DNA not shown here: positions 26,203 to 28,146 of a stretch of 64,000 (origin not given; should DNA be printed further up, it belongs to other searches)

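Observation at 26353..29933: Amino-acid decarboxylase translationally coupled to an NhaC-family antiporter instead of an APC-family exchanger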

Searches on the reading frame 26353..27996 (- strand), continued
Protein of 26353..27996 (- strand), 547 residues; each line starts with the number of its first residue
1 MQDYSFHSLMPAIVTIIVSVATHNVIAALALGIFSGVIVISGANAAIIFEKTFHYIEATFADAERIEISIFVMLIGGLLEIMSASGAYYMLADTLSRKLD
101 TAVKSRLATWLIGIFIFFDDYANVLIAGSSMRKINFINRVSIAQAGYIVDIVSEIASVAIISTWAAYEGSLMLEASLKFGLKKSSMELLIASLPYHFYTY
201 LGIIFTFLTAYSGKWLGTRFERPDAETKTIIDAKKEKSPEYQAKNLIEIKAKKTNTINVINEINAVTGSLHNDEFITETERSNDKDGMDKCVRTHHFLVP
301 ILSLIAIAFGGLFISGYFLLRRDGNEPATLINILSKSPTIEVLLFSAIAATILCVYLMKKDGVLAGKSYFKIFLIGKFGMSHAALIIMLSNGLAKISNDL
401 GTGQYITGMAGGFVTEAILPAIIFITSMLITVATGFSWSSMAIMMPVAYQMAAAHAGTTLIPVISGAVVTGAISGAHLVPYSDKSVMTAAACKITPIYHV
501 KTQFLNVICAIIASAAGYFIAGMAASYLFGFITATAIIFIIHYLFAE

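Call 43: find_encoding_contigs(protein=P0023, flank=8000, max_places=2)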
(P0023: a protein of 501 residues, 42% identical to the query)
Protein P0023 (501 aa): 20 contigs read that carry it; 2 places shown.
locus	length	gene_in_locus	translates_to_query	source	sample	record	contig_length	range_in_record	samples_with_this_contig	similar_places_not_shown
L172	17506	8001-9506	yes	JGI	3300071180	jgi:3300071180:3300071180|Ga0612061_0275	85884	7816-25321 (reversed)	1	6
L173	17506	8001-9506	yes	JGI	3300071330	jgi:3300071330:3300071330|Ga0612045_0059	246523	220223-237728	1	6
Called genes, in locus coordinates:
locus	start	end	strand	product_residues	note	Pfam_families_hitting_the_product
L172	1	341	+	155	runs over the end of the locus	PF13673:Acetyltransf_10, PF00583:Acetyltransf_1, PF13508:Acetyltransf_7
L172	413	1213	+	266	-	PF12412:DUF3667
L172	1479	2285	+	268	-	PF00561:Abhydrolase_1, PF12146:Hydrolase_4 (faint), PF12697:Abhydrolase_6, PF03096:Ndr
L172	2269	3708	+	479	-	PF00512:HisKA (faint), PF02518:HATPase_c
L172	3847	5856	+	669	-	PF08447:PAS_3, PF00512:HisKA (weak), PF02518:HATPase_c, PF14501:HATPase_c_5 (weak)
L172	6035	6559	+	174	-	PF01276:OKR_DC_1 (weak)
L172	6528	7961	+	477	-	PF01276:OKR_DC_1, PF00155:Aminotran_1_2, PF00266:Aminotran_5 (faint), PF01212:Beta_elim_lyase, PF03711:OKR_DC_1_C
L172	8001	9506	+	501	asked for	PF03606:DcuC, PF03553:Na_H_antiporter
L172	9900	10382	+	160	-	PF20603:Bact_hydrolase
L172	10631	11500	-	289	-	-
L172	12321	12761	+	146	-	-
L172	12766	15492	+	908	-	PF00082:Peptidase_S8, PF18998:Flg_new_2, PF18962:Por_Secre_tail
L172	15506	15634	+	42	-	-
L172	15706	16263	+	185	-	PF12760:Zn_ribbon_IS1595 (weak)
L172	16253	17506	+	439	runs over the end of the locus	PF01609:DDE_Tnp_1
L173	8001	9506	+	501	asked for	PF03606:DcuC, PF03553:Na_H_antiporter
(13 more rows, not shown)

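Call 44: find_encoding_contigs(protein=P0051, flank=8000, max_places=2)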
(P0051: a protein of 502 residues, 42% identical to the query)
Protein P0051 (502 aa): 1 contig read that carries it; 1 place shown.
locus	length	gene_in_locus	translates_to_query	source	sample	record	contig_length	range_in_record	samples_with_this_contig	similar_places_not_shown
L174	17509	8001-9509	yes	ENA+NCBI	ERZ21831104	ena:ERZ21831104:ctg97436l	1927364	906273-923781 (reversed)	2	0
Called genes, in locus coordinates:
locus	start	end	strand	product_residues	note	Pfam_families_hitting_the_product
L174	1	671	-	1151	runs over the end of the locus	PF14870:PSII_BNR (faint), PF26114:Ig_2_Mok13 (faint), PF13573:SprB, PF18962:Por_Secre_tail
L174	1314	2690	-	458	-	PF13701:DDE_Tnp_1_4, PF01609:DDE_Tnp_1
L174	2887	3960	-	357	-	PF01321:Creatinase_N, PF00557:Peptidase_M24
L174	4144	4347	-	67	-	PF02609:Exonuc_VII_S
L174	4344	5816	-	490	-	PF13742:tRNA_anti_2, PF02601:Exonuc_VII_L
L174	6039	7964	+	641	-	PF01276:OKR_DC_1, PF00155:Aminotran_1_2, PF00266:Aminotran_5, PF01212:Beta_elim_lyase, PF03711:OKR_DC_1_C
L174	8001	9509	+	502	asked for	PF03553:Na_H_antiporter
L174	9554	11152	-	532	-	PF03968:LptD_N (faint), PF13100:OstA_2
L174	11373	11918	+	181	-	PF00903:Glyoxalase (weak)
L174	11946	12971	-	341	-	PF04909:Amidohydro_2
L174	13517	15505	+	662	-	PF02934:GatB_N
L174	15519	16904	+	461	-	PF18195:GatD_N, PF00710:Asparaginase, PF17763:Asparaginase_C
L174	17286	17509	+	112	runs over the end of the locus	PF13560:HTH_31 (weak), PF12844:HTH_19, PF01381:HTH_3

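Call 65: predict_structure(alignment_id=A2)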
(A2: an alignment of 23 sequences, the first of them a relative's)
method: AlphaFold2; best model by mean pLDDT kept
length: 547 residues; sequences in the alignment: 23
mean_pLDDT: 83.8   pTM: 0.82
mean pLDDT of the five models: 83.8, 83.0, 81.6, 81.5, 81.4
residues with pLDDT >= 90: 248; 70-90: 229; 50-70: 21; < 50: 49
segments of 3 or more residues with pLDDT < 50: 226-238, 255-288
pLDDT, mean of each block of 10 residues (from residue 1): 79 86 86 93 91 92 89 90 86 85 95 82 85 89 94 84 83 88 89 95 97 91 56 46 58 47 36 33 44 91 92 93 86 87 94 95 86 91 86 86 79 85 94 83 89 87 96 93 84 88 96 97 92 97 92
secondary structure, 60 per line:
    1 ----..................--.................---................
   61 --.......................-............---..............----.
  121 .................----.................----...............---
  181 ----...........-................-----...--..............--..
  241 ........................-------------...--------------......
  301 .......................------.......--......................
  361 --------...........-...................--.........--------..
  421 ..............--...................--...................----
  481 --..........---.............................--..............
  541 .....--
elements in order: H5-22 H25-41 H45-60 H63-85 H87-98 H102-115 H120-137 H142-158 H163-177 H185-195 H197-212 H223-236 H239-264 H295-323 H330-336 H339-360 H369-379 H381-399 H402-410 H419-434 H437-455 H458-476 H483-492 H496-524 H527-545

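Call 67: fold_search(model_id=the predicted structure, library=pdb)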
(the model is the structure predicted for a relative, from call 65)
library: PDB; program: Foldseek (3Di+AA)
matches with E <= 10: 415; with E <= 0.001: 11
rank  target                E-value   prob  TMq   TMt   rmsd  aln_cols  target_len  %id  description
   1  9a59_A                4.9e-06  1.00  0.51  0.58  11.6       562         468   13  Integrative model of MLEN-METQ by crosslinking MS and deep learning (released 2024-09-18)
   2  7qha_B                1.4e-04  1.00  0.50  0.61  12.0       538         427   14  Cryo-EM structure of the Tripartite ATP-independent Periplasmic (TRAP) transporter SiaQM from Photobacterium profundum (released 2022-12-21)
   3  8thi_B                2.3e-04  1.00  0.49  0.45  11.8       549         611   13  Cryo-EM structure of the Tripartite ATP-independent Periplasmic (TRAP) transporter SiaQM from Haemophilus influenzae ( (released 2023-11-22)
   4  8thj_A                2.4e-04  1.00  0.48  0.44  11.8       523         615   14  Cryo-EM structure of the Tripartite ATP-independent Periplasmic (TRAP) transporter SiaQM from Haemophilus influenzae ( (released 2023-11-22)
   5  8y4w_A                2.8e-04  1.00  0.50  0.46  11.4       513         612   12  Sialic acid bound form of Tripartite ATP-independent Periplasmic (TRAP) transporter from Fusobacterium nucleatum. (released 2024-12-11)
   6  8thi_A                3.7e-04  1.00  0.48  0.44  11.9       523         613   13  Cryo-EM structure of the Tripartite ATP-independent Periplasmic (TRAP) transporter SiaQM from Haemophilus influenzae ( (released 2023-11-22)
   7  8y5w_A                5.4e-04  1.00  0.49  0.52  13.7       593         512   10  human NaS1 intermediate state 2 (released 2025-01-22)
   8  8zkw_B                5.9e-04  1.00  0.48  0.48  11.5       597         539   13  Cryo-EM structure of the Drosophila INDY (apo-asymmetric, pH 6) (released 2025-01-29)
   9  6okz_B                6.9e-04  1.00  0.44  0.52  12.2       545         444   12  Structure of VcINDY bound to Fumarate (released 2020-10-28)
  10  6wtw_A                7.1e-04  1.00  0.46  0.50  11.0       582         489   13  Structure of LaINDY crystallized in the presence of alpha-ketoglutarate and malate (released 2020-09-16)
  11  9pym_A                7.7e-04  1.00  0.52  0.48  10.0       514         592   12  Cryo-EM structure of the isethionate TRAP transporter IseQM from Oleidesulfovibrio alaskensis with bound isethionate (released 2025-11-12)
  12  5ul7_A                1.4e-03  1.00  0.44  0.51  12.2       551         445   12  Structure and function of the divalent anion/Na+ symporter from Vibrio cholerae and a humanized variant (released 2017-05-17)
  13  4r1i_B                1.5e-03  1.00  0.37  0.39  15.9       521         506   11  Structure and Function of Neisseria gonorrhoeae MtrF Illuminates a Class of Antimetabolite Efflux Pumps (released 2015-04-08)
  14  6ol0_A                2.2e-03  1.00  0.42  0.51  10.3       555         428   12  Structure of VcINDY bound to Malate (released 2020-10-28)
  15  7qe5_A                2.6e-03  1.00  0.43  0.39  11.3       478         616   12  Structure of the membrane domains of the sialic acid TRAP transporter HiSiaQM from Haemophilus influenzae (released 2022-07-27)
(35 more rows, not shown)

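Call 93: search_dna_similar(query=window:26353-27996:-, collection=plasmids, mode=protein, max_rows=15)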
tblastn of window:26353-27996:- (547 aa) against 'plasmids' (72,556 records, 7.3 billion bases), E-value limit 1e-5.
Records with a match: 60; places in all: 65; records where one place covers at least 80% of the query: 44.
Best place of each record, by identity: <60% 60.
By first word of the organism name: Pseudoalteromonas 8; Haladaptatus 5; Natrinema 3; Vibrio 3; Thioclava 3; Clostridium 3; Methanosphaera 2; Photobacterium 2; Natronorubrum 2; Halorubrum 2; and 25 more.
By predicted mobility (MOB-suite, as given by PLSDB): non-mobilizable 57; conjugative 2; mobilizable 1.
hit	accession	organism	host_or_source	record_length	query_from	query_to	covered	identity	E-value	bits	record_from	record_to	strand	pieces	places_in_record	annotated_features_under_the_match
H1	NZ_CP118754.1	Methanosphaera sp. ISO3-F5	-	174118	4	527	96%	27.5%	5e-38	157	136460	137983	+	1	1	Na+/H+ antiporter NhaC family protein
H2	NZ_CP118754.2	Methanosphaera sp. ISO3-F5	Ovis aries,Ovine rumen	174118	4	527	96%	27.5%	5e-38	157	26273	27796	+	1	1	Na+/H+ antiporter NhaC family protein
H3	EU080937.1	haloarchaeon TuA4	-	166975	1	503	92%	28.1%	5e-33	142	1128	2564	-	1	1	record has no annotation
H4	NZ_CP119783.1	Haladaptatus sp. YSMS36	cell culture,sediment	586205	8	523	94%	27.3%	1e-32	140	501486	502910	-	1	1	Na+/H+ antiporter NhaC family protein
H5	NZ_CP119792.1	Haladaptatus sp. QDMS2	cell culture,sediment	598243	8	523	94%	27.3%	1e-32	140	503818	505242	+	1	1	Na+/H+ antiporter NhaC family protein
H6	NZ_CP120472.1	Haladaptatus sp. DYSN1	cell culture,sediment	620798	8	523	94%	27.3%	1e-32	140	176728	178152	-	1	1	Na+/H+ antiporter NhaC family protein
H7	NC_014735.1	Halogeometricum borinquense DSM 11551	-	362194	3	522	95%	26.7%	7e-34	144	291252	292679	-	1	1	Na+/H+ antiporter NhaC family protein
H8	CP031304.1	Natrinema thermotolerans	Cell culture,Korean salt-fermented food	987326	8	522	94%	27.0%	2e-37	155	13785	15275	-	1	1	Na+/H+ antiporter NhaC family protein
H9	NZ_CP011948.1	Haloferax gibbonsii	whole genome,saline saltern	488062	2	525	96%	26.2%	2e-40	164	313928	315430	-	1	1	Na+/H+ antiporter NhaC family protein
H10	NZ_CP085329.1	Haladaptatus salinisoli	cell culture,saline soil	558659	3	523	95%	26.3%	3e-32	139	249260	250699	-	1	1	Na+/H+ antiporter NhaC family protein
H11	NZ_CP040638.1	Natrinema pallidum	Salt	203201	1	503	92%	26.4%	2e-34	146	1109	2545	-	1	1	Na+/H+ antiporter NhaC family protein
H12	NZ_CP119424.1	Photobacterium sp. DA100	-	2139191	1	526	96%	25.0%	3e-23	112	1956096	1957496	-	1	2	none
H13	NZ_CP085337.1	Haladaptatus halobius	cell culture,saline soil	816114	2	523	95%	24.6%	2e-33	143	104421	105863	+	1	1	Na+/H+ antiporter NhaC family protein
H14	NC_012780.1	[Eubacterium] eligens ATCC 27750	-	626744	32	522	90%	26.1%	3e-25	118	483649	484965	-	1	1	Na+/H+ antiporter NhaC family protein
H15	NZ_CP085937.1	Lachnospira eligens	-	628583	32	522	90%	26.1%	3e-25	118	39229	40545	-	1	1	Na+/H+ antiporter NhaC family protein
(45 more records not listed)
